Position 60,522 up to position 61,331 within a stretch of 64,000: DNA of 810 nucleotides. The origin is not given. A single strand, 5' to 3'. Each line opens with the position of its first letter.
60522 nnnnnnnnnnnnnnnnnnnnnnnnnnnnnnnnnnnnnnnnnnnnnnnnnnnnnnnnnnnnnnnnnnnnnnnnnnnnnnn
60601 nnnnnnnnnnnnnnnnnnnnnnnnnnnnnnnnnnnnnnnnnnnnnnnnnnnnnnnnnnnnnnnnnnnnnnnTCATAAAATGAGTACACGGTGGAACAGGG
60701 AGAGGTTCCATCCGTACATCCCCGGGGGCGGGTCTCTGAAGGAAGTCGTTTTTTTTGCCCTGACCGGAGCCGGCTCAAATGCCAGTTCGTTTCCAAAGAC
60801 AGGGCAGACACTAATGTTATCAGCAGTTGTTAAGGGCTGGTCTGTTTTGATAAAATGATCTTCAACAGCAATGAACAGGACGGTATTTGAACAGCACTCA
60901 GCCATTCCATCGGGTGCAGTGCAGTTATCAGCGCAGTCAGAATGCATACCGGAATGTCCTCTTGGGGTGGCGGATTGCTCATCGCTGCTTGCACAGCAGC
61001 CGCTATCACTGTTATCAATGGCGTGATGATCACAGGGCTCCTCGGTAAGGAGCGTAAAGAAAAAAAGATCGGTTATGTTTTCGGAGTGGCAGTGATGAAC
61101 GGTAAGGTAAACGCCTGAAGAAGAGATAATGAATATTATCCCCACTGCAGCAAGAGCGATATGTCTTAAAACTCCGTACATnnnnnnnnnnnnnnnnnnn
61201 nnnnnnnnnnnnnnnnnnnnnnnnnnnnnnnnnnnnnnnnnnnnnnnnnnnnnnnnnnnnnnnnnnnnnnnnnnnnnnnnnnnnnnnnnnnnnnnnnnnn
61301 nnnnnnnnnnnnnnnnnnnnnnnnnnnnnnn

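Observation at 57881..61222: Cys/His-rich anchored protein + TonB-dependent receptor + secreted HMA protein: candidate uncharacterised outer-membrane metal-handling operon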

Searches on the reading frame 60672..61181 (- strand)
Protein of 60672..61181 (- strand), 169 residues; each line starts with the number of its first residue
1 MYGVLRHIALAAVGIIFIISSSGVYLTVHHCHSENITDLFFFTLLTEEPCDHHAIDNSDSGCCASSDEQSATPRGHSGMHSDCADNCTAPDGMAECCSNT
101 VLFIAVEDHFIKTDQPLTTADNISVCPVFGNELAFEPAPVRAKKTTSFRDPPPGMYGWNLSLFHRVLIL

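Call 3: search_protein_families(library=pfam, proteins=[window:60672-61181:-], max_evalue=0.01)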
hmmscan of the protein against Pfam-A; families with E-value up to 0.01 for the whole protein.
window:60672-61181:- (169 aa): 0 families

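Call 4: search_protein_families(library=ncbifam, proteins=[window:60672-61181:-], max_evalue=0.01)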
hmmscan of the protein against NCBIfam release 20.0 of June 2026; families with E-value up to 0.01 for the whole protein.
window:60672-61181:- (169 aa): 1 family
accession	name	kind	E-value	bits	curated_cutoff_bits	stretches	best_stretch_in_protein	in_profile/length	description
NF047658.1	HYC_CC_PP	subfamily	0.0024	18.3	28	0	15-67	10-55/131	HYC_CC_PP family protein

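Call 5: find_homologous_proteins(query=window:60672-61181:-, max_evalue=0.01)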
Query window:60672-61181:- (169 aa): 7 proteins with E <= 0.01 among 28 candidates.
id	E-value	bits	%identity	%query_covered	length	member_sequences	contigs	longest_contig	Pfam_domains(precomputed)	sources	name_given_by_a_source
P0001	7.8e-113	392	100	100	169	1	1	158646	PF26622.1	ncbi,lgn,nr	ncbi:MAG: hypothetical protein EA408_08580 [Marinilabiliales bacterium]|nr:MAG: hypothetical protein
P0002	2.9e-96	339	86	100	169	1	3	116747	PF26622.1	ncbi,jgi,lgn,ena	-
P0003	1.9e-43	167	48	100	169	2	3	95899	PF26622.1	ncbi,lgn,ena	-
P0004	3.1e-36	143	43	98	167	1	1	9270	-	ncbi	-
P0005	1.6e-34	137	47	92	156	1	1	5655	PF26622.1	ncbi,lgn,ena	-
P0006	1.7e-33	134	43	99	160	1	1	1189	PF26622.1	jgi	jgi:hypothetical protein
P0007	7.9e-25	106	38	100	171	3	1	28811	PF26622.1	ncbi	-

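Call 7: search_protein_families(library=pfam, proteins=[window:60672-61181:-, P0003, P0004, P0007], max_evalue=10)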
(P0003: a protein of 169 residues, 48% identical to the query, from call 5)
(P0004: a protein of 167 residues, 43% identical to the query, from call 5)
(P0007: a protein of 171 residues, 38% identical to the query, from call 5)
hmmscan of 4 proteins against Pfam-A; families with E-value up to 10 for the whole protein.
window:60672-61181:- (169 aa): 0 families

P0003 (169 aa): 0 families

P0004 (167 aa): 0 families

P0007 (171 aa): 0 families

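Call 9: search_protein_families(library=ncbifam, alignment_id=A1, max_evalue=1)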
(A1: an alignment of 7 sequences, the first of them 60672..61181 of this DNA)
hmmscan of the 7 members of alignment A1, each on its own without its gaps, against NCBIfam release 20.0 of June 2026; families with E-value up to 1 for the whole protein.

A. member 1, window:60672-61181:- (169 aa): 1 family
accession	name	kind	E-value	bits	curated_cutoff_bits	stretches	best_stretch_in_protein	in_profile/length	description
NF047658.1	HYC_CC_PP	subfamily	0.0024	18.3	28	1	15-67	10-55/131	HYC_CC_PP family protein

B. families by the number of members that match (of 7 scanned): 1 family
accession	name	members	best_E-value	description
NF047658.1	HYC_CC_PP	6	1.6e-07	HYC_CC_PP family protein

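Call 12: find_related_loci(query=A1, collection=genome_contigs, flank=6000)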
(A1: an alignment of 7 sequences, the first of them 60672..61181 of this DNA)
Query A1 (169 aa) in genome_contigs; peptide patterns used: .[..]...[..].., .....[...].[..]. (x = any residue, [..] = any of these).
43 stretches matched a pattern; 6 encode a relative of the query (tblastn E <= 1e-3); 6 distinct loci.
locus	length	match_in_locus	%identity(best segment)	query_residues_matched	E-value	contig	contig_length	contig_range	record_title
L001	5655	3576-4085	47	1-169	8e-46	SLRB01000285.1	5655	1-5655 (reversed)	MAG: Bacteroidales bacterium isolate CSSed165cm_559 CSSed16-5cm-70807, whole genome shotgun sequence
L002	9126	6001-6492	44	5-166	1e-39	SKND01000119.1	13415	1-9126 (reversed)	MAG: Bacteroidales bacterium isolate CSSed162cmA_274 CSSed16-2cmA-13790, whole genome shotgun sequence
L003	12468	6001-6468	44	7-169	2e-38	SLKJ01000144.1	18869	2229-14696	MAG: Bacteroidales bacterium isolate CSSed165cm_267R1 CSSed16-5cm-7374, whole genome shotgun sequence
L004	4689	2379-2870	42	5-166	4e-37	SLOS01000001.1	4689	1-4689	MAG: Bacteroidales bacterium isolate CSSed165cm_468 CSSed16-5cm-96628, whole genome shotgun sequence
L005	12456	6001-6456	40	5-156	2e-31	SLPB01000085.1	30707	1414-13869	MAG: Bacteroidales bacterium isolate CSSed165cm_477 CSSed16-5cm-2325, whole genome shotgun sequence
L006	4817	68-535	37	5-169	2e-29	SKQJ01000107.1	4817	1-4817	MAG: Bacteroidales bacterium isolate CSSed162cmA_420 CSSed16-2cmA-93237, whole genome shotgun sequence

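Call 17: search_protein_representatives(alignment_id=A1)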
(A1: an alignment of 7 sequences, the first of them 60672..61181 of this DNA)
Query: 7 sequences, 169 profile positions. Proteins with E-value up to 0.001 (for the whole library): 101; up to 1e-10: 20; up to 1e-30: 9. The best 101 are listed.
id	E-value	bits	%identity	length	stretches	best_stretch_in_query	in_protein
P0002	2.8e-78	277.8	-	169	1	1-169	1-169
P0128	1.7e-62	226.5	-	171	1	1-169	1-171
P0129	2.1e-60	219.7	-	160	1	1-169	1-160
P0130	1.2e-43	165.1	-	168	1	1-169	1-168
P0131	8.6e-41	155.8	-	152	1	18-169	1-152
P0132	2.1e-37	144.8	-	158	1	18-169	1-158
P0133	9.9e-37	142.6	-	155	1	1-169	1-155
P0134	5.7e-36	140.1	-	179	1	1-169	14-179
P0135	5.8e-36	140.1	-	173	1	2-169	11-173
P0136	1.1e-29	119.7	-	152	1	26-169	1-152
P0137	6.9e-29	117.1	-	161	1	2-169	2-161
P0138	4.3e-28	114.5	-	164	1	2-169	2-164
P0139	7.2e-27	110.5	-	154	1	1-169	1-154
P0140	3.6e-26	108.3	-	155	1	3-169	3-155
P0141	1.5e-23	99.7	-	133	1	19-169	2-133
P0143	7.9e-13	64.8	-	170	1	1-169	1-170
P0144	2.5e-11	59.9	-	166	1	1-164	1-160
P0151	2.6e-07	46.8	-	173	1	5-163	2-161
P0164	3.3e-06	43.3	-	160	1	1-168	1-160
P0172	8.7e-06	41.9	-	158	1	3-168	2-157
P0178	1.8e-05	40.9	-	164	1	1-167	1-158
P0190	4.2e-05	39.7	-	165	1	1-161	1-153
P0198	9.0e-05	38.6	-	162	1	5-168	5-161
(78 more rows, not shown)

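Call 19: find_encoding_contigs(protein=P0144, flank=6000, max_places=4)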
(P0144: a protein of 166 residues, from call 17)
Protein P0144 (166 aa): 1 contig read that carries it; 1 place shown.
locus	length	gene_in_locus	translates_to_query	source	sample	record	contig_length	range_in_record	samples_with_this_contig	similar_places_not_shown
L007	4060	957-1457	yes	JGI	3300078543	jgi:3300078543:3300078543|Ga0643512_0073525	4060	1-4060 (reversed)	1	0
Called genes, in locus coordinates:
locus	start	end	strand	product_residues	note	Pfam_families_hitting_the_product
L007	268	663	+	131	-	PF00403:HMA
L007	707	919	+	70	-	PF00403:HMA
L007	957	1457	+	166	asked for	PF26622:DUF8199 (faint)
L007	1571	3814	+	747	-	PF13620:CarboxypepD_reg (weak), PF13715:CarbopepD_reg_2, PF07715:Plug (weak), PF00593:TonB_dep_Rec_b-barrel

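Call 20: find_encoding_contigs(protein=P0007, flank=6000, max_places=3)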
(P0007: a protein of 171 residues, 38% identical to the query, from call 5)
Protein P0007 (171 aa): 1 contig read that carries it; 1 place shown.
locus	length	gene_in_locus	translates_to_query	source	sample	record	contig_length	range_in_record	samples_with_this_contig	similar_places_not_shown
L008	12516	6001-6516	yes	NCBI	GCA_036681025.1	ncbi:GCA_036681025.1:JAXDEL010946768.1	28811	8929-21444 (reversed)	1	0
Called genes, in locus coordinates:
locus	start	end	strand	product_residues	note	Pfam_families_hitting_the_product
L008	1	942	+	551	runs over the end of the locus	PF00501:AMP-binding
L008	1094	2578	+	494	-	PF00370:FGGY_N, PF02782:FGGY_C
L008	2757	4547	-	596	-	PF07881:Fucose_iso_N1, PF07882:Fucose_iso_N2, PF02952:Fucose_iso_C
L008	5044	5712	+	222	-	PF01128:IspD, PF12804:NTP_transf_3 (weak)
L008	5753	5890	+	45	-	-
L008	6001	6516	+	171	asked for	PF26622:DUF8199 (faint)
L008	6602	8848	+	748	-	PF13715:CarbopepD_reg_2, PF00593:TonB_dep_Rec_b-barrel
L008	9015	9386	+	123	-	PF00403:HMA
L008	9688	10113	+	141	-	-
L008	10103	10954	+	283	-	-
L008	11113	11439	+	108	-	PF18917:LiaI-LiaF-like_TM1, PF22570:LiaF-TM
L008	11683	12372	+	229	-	PF18912:DZR_2 (weak), PF00156:Pribosyltran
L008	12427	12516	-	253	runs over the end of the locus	PF02146:SIR2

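Call 23: find_encoding_contigs(protein=P0172, flank=6000, max_places=3)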
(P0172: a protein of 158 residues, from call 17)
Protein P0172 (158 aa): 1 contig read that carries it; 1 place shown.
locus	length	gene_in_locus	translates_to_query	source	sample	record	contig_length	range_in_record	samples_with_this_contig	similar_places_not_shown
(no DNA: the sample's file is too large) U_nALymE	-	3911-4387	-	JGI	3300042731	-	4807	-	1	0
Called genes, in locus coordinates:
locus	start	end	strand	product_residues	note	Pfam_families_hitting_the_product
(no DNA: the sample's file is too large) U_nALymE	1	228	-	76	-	?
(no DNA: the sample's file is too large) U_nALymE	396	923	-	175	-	PF12833:HTH_18, PF00165:HTH_AraC (weak)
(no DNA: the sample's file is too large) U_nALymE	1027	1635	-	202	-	PF09968:DUF2202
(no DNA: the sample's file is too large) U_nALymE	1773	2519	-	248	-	PF13557:Phenol_MetA_deg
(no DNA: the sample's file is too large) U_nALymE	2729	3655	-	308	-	PF01545:Cation_efflux, PF16916:ZT_dimer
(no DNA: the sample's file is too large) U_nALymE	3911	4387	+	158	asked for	PF26622:DUF8199 (faint)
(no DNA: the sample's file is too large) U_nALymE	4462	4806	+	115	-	?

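Call 34: find_homologous_proteins(query=A2, max_evalue=0.001)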
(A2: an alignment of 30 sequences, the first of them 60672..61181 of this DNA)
Query A2 (30 sequences) (169 aa, profile of the alignment): 24 proteins with E <= 0.001 among 863 candidates.
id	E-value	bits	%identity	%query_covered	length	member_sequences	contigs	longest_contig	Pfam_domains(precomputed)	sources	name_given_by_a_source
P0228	4.6e-40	155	43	100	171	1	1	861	PF26622.1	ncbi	-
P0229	2.6e-37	146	29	41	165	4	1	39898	-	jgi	-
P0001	2.8e-37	146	100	100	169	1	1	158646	PF26622.1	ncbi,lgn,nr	ncbi:MAG: hypothetical protein EA408_08580 [Marinilabiliales bacterium]|nr:MAG: hypothetical protein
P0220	7.7e-37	145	35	18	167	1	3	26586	-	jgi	jgi:hypothetical protein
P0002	9.3e-37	145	86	100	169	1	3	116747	PF26622.1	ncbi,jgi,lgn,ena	-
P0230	3.5e-35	139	20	89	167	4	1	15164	PF26622.1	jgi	-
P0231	3.6e-35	139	35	25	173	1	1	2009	-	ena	-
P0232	5.6e-35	139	41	100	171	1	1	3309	PF26622.1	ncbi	-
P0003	1.1e-34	138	48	100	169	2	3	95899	PF26622.1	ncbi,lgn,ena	-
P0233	1.3e-34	138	33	35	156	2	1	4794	-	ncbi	-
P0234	7.7e-34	135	35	18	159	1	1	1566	PF26622.1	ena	-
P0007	9.2e-34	135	38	100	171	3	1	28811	PF26622.1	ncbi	-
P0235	9.7e-34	135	31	34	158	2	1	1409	-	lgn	-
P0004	2.4e-33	133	43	98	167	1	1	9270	-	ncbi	-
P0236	2.4e-33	133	29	38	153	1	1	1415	PF26622.1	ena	-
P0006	9.0e-33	132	43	99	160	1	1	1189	PF26622.1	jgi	jgi:hypothetical protein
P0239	1.5e-32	131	29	72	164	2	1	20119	PF26622.1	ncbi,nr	ncbi:MAG: hypothetical protein RG741_08295 [Bacteroidales bacterium]|nr:hypothetical protein [Bacter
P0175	1.2e-30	125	25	66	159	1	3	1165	PF26622.1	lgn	-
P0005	1.9e-28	118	47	92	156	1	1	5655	PF26622.1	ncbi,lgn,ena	-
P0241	5.4e-24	103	22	98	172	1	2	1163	PF26622.1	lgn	-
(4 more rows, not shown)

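Call 40: find_encoding_contigs(protein=P0164, flank=7000, max_places=3)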
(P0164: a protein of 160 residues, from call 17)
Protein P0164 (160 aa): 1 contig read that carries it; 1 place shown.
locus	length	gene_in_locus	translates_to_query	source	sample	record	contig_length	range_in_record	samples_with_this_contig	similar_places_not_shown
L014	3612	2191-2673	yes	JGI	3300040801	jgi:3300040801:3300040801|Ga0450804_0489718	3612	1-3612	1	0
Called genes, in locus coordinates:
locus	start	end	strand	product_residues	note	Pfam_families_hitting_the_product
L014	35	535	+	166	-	PF18962:Por_Secre_tail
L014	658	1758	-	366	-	PF18962:Por_Secre_tail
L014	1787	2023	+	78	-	-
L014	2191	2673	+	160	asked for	-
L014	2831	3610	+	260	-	?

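Call 41: find_encoding_contigs(protein=P0198, flank=7000, max_places=3)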
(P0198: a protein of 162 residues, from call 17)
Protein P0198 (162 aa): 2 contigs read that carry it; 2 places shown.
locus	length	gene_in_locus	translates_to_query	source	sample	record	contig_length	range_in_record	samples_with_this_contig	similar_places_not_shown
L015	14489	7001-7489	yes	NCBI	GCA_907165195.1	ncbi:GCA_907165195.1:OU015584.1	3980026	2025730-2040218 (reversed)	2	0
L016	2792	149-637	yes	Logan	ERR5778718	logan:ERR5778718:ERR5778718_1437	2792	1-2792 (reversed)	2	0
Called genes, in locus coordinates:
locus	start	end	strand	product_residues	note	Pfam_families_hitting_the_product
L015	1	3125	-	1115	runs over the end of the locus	PF16819:DUF5074 (faint), PF23748:Beta-prop_LRRK2 (faint), PF07494:Reg_prop (faint), PF08450:SGL (faint), PF07495:Y_Y_Y, PF07228:SpoIIE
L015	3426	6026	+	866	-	PF00403:HMA, PF19335:HMBD, PF00122:E1-E2_ATPase, PF00702:Hydrolase, PF08282:Hydrolase_3 (faint)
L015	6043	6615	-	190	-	-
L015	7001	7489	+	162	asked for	PF26622:DUF8199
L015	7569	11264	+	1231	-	PF00873:ACR_tran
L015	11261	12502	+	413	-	PF02321:OEP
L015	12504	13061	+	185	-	PF12833:HTH_18, PF00165:HTH_AraC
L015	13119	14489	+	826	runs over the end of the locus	PF00403:HMA, PF19335:HMBD, PF00122:E1-E2_ATPase, PF00702:Hydrolase, PF08282:Hydrolase_3 (faint)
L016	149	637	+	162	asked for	PF26622:DUF8199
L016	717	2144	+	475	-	PF00873:ACR_tran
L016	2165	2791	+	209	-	?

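Call 42: find_encoding_contigs(protein=P0151, flank=7000, max_places=3)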
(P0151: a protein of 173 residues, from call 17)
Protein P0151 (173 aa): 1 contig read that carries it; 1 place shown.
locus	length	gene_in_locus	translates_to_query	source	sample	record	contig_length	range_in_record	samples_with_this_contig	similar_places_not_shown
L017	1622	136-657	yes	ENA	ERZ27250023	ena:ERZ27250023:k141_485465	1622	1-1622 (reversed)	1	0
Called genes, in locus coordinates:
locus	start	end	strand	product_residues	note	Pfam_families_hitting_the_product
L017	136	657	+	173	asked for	-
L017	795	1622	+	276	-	?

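Call 44: search_protein_families(library=pfam, alignment_id=A2, max_evalue=10)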
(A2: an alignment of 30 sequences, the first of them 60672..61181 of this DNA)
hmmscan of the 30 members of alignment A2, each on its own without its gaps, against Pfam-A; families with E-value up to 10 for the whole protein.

A. member 1, window:60672-61181:- (169 aa): 0 families

B. families by the number of members that match (of 30 scanned): 14 families
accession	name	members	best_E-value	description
PF04103.21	CD20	2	0.059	CD20-like family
PF00396.23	Granulin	1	0.00076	Granulin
PF21664.2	TBPIP_C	1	0.013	TBP-interacting protein, C-terminal domain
PF18049.7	DNA_pol_P_Exo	1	0.027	DNA polymerase nu pseudo-exo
PF07760.16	DUF1616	1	0.063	Protein of unknown function (DUF1616)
PF24969.1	LRR_15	1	0.083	Leucine-rich repeat domain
PF25830.1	Ig_NFAM1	1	0.093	NFAM1 immunoglobin domain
PF15082.11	DUF4549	1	0.14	Domain of unknown function (DUF4549)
PF14621.11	RFX5_DNA_bdg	1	0.14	RFX5 DNA-binding domain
PF03929.21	PepSY_TM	1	0.19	PepSY-associated TM region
PF03137.26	OATP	1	0.21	Organic Anion Transporter Polypeptide (OATP) family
PF25221.1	5TMH_Lnb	1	0.29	Lnb transmembrane domain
PF20558.3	DUF6769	1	0.33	Family of unknown function (DUF6769)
PF08525.16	OapA_N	1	0.41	Opacity-associated protein A N-terminal motif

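Call 45: search_protein_families(library=ncbifam, alignment_id=A2, max_evalue=0.01)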
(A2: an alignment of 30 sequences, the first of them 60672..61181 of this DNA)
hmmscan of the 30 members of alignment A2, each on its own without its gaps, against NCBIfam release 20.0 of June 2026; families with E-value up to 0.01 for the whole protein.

A. member 1, window:60672-61181:- (169 aa): 1 family
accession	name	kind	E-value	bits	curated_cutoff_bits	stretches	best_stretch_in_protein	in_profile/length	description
NF047658.1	HYC_CC_PP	subfamily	0.0024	18.3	28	0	15-67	10-55/131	HYC_CC_PP family protein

B. families by the number of members that match (of 30 scanned): 1 family
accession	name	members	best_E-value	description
NF047658.1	HYC_CC_PP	22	4.7e-25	HYC_CC_PP family protein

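Call 46: search_solved_structures(query=A2, max_evalue=10)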
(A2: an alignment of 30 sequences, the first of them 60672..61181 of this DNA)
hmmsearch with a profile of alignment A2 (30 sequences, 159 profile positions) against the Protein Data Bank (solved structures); distinct sequences matched with E-value up to 10: 0.
